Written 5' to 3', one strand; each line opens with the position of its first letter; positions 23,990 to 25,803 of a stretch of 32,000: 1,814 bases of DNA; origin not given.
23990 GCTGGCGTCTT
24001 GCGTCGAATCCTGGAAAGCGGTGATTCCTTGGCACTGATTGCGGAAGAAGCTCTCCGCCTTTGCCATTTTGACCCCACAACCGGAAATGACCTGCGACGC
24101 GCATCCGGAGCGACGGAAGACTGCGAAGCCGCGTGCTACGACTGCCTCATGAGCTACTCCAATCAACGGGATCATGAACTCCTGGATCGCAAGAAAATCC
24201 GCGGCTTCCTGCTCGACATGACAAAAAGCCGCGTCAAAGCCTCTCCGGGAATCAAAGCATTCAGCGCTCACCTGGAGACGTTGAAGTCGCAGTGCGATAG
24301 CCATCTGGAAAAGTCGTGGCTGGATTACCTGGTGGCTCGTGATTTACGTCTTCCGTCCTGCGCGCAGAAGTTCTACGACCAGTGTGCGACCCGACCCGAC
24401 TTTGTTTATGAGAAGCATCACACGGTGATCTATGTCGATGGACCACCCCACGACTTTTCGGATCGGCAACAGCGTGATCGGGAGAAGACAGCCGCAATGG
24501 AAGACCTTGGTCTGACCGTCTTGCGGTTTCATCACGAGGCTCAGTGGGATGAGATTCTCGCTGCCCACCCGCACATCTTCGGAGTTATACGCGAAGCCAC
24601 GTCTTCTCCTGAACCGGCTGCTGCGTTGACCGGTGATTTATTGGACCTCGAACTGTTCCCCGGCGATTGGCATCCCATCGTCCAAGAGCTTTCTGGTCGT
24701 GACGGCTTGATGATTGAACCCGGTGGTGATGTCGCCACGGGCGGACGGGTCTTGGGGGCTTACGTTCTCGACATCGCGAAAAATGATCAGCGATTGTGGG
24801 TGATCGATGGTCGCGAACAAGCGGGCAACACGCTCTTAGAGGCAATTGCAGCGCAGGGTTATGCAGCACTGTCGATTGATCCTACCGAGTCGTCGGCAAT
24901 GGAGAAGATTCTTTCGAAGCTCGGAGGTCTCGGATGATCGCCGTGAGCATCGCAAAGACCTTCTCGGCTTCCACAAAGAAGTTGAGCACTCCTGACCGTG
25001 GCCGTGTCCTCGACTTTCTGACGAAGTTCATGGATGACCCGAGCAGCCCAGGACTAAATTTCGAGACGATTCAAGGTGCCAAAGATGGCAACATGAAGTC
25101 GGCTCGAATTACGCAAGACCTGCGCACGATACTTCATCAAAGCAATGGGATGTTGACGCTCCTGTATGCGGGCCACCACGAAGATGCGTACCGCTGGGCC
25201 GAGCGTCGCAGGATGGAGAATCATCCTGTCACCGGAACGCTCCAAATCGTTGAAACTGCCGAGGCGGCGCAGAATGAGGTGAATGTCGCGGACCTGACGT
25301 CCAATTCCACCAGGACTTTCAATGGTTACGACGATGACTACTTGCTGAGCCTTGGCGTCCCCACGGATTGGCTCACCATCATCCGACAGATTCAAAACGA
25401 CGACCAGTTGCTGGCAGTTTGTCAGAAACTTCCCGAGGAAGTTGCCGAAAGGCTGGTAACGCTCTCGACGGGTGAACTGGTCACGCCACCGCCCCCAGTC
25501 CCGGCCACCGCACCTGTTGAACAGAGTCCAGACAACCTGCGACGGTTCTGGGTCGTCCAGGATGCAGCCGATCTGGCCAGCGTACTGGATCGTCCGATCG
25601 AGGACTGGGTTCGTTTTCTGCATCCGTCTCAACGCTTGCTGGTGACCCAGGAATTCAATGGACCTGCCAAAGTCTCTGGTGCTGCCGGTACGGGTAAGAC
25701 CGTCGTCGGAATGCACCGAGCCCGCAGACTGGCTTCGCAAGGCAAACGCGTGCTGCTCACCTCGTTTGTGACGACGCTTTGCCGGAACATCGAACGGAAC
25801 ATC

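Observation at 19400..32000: Coupled helicase / helicase / helicase / methyltransferase operon: DISARM- or Druantia-like parts in a non-canonical arrangement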

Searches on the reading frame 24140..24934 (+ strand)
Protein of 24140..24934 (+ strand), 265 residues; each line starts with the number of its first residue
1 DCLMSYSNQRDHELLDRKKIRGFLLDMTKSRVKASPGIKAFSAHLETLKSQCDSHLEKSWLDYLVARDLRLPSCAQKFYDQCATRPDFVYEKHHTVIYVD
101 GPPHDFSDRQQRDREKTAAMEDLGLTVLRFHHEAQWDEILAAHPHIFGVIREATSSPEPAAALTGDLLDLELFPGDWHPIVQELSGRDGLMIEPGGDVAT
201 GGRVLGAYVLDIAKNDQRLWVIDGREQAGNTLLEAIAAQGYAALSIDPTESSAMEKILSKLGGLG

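Call 52: search_protein_families(library=pfam, proteins=[window:24140-24934:+], max_evalue=10)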
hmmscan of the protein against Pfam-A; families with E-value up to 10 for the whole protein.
window:24140-24934:+ (265 aa): 4 families
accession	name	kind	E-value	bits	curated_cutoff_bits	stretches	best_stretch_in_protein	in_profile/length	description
PF04480.18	DUF559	-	1.9e-07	31.3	20.6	1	87-134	47-92/109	Protein of unknown function (DUF559)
PF10881.14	DUF2726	-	0.051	13.8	24.7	1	95-133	73-111/126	Protein of unknown function (DUF2726)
PF02813.19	Retro_M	-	0.12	13.2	25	1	173-208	46-80/86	Retroviral M domain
PF03852.21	Vsr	-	0.15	12.4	27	1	81-101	44-64/74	DNA mismatch endonuclease Vsr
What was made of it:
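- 24260..24589 (+): Vsr/DUF559 PD-(D/E)xK nuclease domain of ArmC (about aa 1621-1730), predicted active. DUF559 scores 1.9e-07 on the isolated C-terminus (call 52).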

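Call 57: find_homologous_proteins(query=window:24140-24934:+, max_evalue=0.00001)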
Query window:24140-24934:+ (265 aa): 59 proteins with E <= 0.00001 among 2003 candidates.
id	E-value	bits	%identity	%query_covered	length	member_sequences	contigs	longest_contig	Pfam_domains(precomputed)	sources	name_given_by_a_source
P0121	3.3e-150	517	87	99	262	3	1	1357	PF04480.19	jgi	jgi:very-short-patch-repair endonuclease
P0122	5.8e-85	303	54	95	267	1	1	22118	-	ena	-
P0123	2.2e-75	272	50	90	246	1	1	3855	-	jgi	jgi:hypothetical protein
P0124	4.2e-73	264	71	60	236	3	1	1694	PF04480.19,PF09369.16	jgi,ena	-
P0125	3.6e-70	255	46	98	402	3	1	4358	PF09369.16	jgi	jgi:very-short-patch-repair endonuclease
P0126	1.7e-67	246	48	93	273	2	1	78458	-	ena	-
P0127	2.8e-66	242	54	77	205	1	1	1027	-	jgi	jgi:hypothetical protein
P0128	1.4e-63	233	70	56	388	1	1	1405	PF04480.19,PF09369.16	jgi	jgi:very-short-patch-repair endonuclease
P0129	4.8e-63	231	66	57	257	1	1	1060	PF04480.19,PF09369.16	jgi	jgi:hypothetical protein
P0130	5.9e-63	231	63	58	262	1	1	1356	PF09369.16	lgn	-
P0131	1.7e-62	229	47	93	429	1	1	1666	PF09369.16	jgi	-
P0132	1.9e-61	226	66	56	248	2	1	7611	PF04480.19,PF09369.16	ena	-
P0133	2.0e-61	226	63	59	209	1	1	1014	-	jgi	jgi:very-short-patch-repair endonuclease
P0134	1.4e-60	223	45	93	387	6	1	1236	PF09369.16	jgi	jgi:very-short-patch-repair endonuclease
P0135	8.3e-59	217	62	56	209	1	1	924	-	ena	-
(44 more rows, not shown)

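Call 72: predict_structure(alignment_id=A2)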
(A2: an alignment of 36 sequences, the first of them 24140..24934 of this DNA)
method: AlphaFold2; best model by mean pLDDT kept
length: 265 residues; sequences in the alignment: 36
mean_pLDDT: 88.4   pTM: 0.52
mean pLDDT of the five models: 88.4, 87.5, 87.5, 87.0, 86.7
residues with pLDDT >= 90: 190; 70-90: 42; 50-70: 20; < 50: 13
segments of 3 or more residues with pLDDT < 50: 155-165
pLDDT, mean of each block of 10 residues (from residue 1): 57 77 85 64 93 96 94 97 98 97 92 97 98 93 94 55 62 96 94 93 93 94 91 95 97 97 85
secondary structure, 60 per line:
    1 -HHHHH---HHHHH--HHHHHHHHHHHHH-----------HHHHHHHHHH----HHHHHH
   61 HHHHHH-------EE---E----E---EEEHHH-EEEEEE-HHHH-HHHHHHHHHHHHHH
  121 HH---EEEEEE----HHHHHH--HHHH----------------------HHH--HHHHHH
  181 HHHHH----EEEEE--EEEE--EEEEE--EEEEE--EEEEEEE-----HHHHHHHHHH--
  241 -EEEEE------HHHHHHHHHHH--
elements in order: H2-6 H10-14 H17-29 H41-50 H55-66 E88-90 E95-100 H102-105 H107-122 E126-131 H136-141 H144-147 H175-185 E190-194 E197-200 E203-207 E210-214 E217-223 H229-238 E242-246 H253-263
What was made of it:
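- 24647..24934 (+): ArmC C-terminal extension (aa ~1750-1845): a compact alpha/beta domain present only where armD follows. It is predicted confidently (pLDDT 91-97) after a disordered linker (call 72).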

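Call 74: fold_search(model_id=the predicted structure, library=pdb)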
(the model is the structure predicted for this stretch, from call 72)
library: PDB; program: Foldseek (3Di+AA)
matches with E <= 10: 566; with E <= 0.001: 0
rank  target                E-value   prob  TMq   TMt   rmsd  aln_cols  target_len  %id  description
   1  6p4o_B                2.9e-02  0.97  0.24  0.14   5.6       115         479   12  Complex of XPB helicase with Bax1 endonuclease from Sulfurisphaera tokodaii at 3.15 Angstroms resolution (released 2020-06-03)
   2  5act_B                5.1e-02  0.20  0.12  0.14   9.6        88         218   17  W228S-Investigation of the impact from residues W228 and Y233 in the metallo-beta-lactamase GIM-1 (released 2015-12-23)
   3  9i05_Xl               7.4e-02  0.72  0.22  0.15  17.4       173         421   14  Cryo-EM structure of the large subunit of the mitochondrial ribosome from Toxoplasma gondii (released 2025-06-11)
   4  1ztc_A                8.4e-02  0.33  0.11  0.13   9.0        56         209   23  Crystal structure of a putative metallo-beta-lactamase (tm0894) from Thermotoga maritima at 2.10 A resolution (released 2005-06-28)
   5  6b2w_A                8.4e-02  0.20  0.12  0.10  13.6       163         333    8  C. Jejuni C315S Agmatine Deiminase with Substrate Bound (released 2017-12-13)
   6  5acs_B                8.9e-02  0.28  0.13  0.15   9.3        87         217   20  Y233A-Investigation of the impact from residues W228 and Y233 in the metallo-beta-lactamase GIM-1 (released 2015-12-23)
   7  1ztc_D                1.0e-01  0.28  0.11  0.13   8.9        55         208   24  Crystal structure of a putative metallo-beta-lactamase (tm0894) from Thermotoga maritima at 2.10 A resolution (released 2005-06-28)
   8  5a1k_B                1.1e-01  0.12  0.14  0.11  16.6       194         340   10  Crystal structure of calcium-free human adseverin domains A1-A3 (released 2015-09-16)
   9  8c3a_J                1.1e-01  0.07  0.12  0.15  17.7       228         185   12  Crystal structure of ailanthone bound to the Candida albicans 80S ribosome (released 2024-01-10)
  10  1ztc_C                1.3e-01  0.25  0.11  0.13   8.9        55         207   24  Crystal structure of a putative metallo-beta-lactamase (tm0894) from Thermotoga maritima at 2.10 A resolution (released 2005-06-28)
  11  2ynt_A                1.3e-01  0.23  0.13  0.15   9.3        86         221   21  GIM-1-3Mol native. Crystal structures of Pseudomonas aeruginosa GIM- 1: active site plasticity in metallo-beta-lactama (released 2013-07-24)
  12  6b10_B                1.3e-01  0.09  0.13  0.11  15.0       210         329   10  C. Jejuni Agmatine Deiminase (released 2017-12-13)
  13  2cxc                  1.4e-01  0.16  0.14  0.23  16.1       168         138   11  Crystal structure of archaeal transcription termination factor NusA (released 2005-12-28)
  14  6q9r_B                1.4e-01  0.11  0.13  0.06  16.1       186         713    9  Crystal structure of the pathological N184K variant of calcium-free human gelsolin (released 2019-11-27)
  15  9i05_Xv               1.5e-01  0.57  0.23  0.17  18.6       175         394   16  Cryo-EM structure of the large subunit of the mitochondrial ribosome from Toxoplasma gondii (released 2025-06-11)
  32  3r3p_B                2.7e-01  0.82  0.24  0.56   5.2        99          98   14  Homing Endonuclease I-Bth0305I Catalytic Domain (released 2011-10-05)
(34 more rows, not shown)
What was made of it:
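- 24260..24589 (+): Its fold hits are weak and include Vsr-like 3r3p, R2 RLE and FAN1 (calls 72, 74).
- Tried and rejected: Foldseek PDB on the two-domain model gave a best E of 0.03, with hits attributable to the Vsr part (call 74).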

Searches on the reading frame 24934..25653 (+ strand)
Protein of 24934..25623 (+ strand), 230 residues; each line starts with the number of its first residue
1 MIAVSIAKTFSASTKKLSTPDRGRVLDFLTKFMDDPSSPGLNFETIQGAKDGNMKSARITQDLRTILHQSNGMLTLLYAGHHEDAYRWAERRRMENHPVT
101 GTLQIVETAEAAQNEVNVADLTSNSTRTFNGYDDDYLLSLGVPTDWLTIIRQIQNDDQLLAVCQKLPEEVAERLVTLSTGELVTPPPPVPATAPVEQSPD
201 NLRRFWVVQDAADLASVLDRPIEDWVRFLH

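Call 52: search_protein_families(library=pfam, proteins=[window:24934-25623:+], max_evalue=10)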
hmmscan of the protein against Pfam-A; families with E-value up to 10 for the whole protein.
window:24934-25623:+ (230 aa): 0 families
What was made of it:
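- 24934..25221 (+): RelE/YafQ/YoeB-fold domain of ArmD (aa 1-96). Pfam alone finds nothing here (call 52).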

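Call 65: predict_structure(alignment_id=A1)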
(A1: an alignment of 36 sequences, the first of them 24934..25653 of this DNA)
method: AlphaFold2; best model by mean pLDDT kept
length: 240 residues; sequences in the alignment: 36
mean_pLDDT: 79.3   pTM: 0.65
mean pLDDT of the five models: 79.3, 77.2, 76.2, 75.2, 73.4
residues with pLDDT >= 90: 36; 70-90: 149; 50-70: 53; < 50: 2
segments of 3 or more residues with pLDDT < 50: none
pLDDT, mean of each block of 10 residues (from residue 1): 80 90 92 78 81 89 91 87 90 78 75 64 70 87 87 88 85 87 71 60 57 81 69 64
secondary structure, 60 per line:
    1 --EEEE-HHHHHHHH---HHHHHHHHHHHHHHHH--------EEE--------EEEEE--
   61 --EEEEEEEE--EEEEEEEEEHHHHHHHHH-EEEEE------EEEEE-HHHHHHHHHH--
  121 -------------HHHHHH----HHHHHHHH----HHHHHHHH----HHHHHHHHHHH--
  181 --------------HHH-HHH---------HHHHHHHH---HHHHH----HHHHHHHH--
elements in order: E3-6 H8-15 H19-34 E43-45 E54-58 E63-70 E73-81 H82-90 E92-96 E103-107 H109-118 H134-139 H144-151 H156-163 H168-178 H211-218 H222-226 H231-238

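Call 69: fold_search(model_id=the predicted structure, library=pdb)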
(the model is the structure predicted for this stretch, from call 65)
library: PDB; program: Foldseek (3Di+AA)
matches with E <= 10: 726; with E <= 0.001: 20
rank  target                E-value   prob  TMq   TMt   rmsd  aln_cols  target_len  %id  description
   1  2khe_MODEL_1_A        1.0e-04  1.00  0.31  0.73   2.8        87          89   24  Solution Structure of the Bacterial Toxin Rele from Thermus Thermophilus HB8 (released 2010-03-31)
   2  9lew_B                1.1e-04  1.00  0.29  0.66   3.4        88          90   20  The crystal structure of DinJ-YafQ complex from Vibrio cholerae (released 2025-07-30)
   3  4lsy_A                1.3e-04  1.00  0.28  0.66   3.7        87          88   21  Crystal structure of copper-bound L66S mutant toxin from Helicobacter pylori (released 2014-02-05)
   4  1z8m_MODEL_1_A        2.9e-04  1.00  0.27  0.64   3.1        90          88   17  Solution structure of the conserved hypothtical protein HP0894 from Helicobacter pylori (released 2005-11-01)
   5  3bpq_B                3.1e-04  1.00  0.30  0.74   2.7        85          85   18  Crystal Structure of RelB-RelE antitoxin-toxin complex from Methanococcus jannaschii (released 2008-12-23)
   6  3oei_K                3.1e-04  1.00  0.28  0.67   3.1        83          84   19  Crystal structure of Mycobacterium tuberculosis RelJK (Rv3357-Rv3358-RelBE3) (released 2011-03-16)
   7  4mmj                  3.7e-04  1.00  0.30  0.70   3.0        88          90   14  crystal structure of YafQ from E.coli strain BL21(DE3) (released 2014-06-25)
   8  9g12_B                4.1e-04  1.00  0.25  0.65   4.5        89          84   15  Mycobacterium tuberculosis RelBE1 toxin-antitoxin system; rv1247c (relB1 antitoxin), rv1246c (relE1 toxin) (released 2025-12-17)
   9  3oei_C                4.7e-04  1.00  0.28  0.67   3.2        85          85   19  Crystal structure of Mycobacterium tuberculosis RelJK (Rv3357-Rv3358-RelBE3) (released 2011-03-16)
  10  2a6r_C                4.7e-04  1.00  0.28  0.67   3.0        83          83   11  Crystal structure of YoeB under PEG condition (released 2005-08-23)
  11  4ltt                  4.9e-04  1.00  0.30  0.68   3.4        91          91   19  Crystal structure of native apo toxin from Helicobacter pylori (released 2014-02-05)
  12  2otr_MODEL_1_A        4.9e-04  1.00  0.23  0.52   5.8        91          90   16  Solution Structure of Conserved Hypothetical Protein HP0892 from Helicobacter pylori (released 2007-12-18)
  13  3oei_G                6.6e-04  1.00  0.28  0.66   3.1        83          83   22  Crystal structure of Mycobacterium tuberculosis RelJK (Rv3357-Rv3358-RelBE3) (released 2011-03-16)
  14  4q2u_B                7.1e-04  1.00  0.30  0.69   2.9        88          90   14  Crystal structure of the E. coli DinJ-YafQ toxin-antitoxin complex (released 2014-06-11)
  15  4mmg_B                7.1e-04  1.00  0.29  0.69   2.9        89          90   15  crystal structure of YafQ mutant H87Q from E.coli (released 2014-06-25)
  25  3bpq_D                1.4e-03  1.00  0.30  0.74   2.7        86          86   17  Crystal Structure of RelB-RelE antitoxin-toxin complex from Methanococcus jannaschii (released 2008-12-23)
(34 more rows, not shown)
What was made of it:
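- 24934..25221 (+): The AlphaFold model (mean pLDDT 79, 80-92 over this part; call 65) gives Foldseek PDB top hits RelE 2khe (E=1e-4, TM 0.73), YafQ, and RelE3 3bpq (TM 0.74) (call 69).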
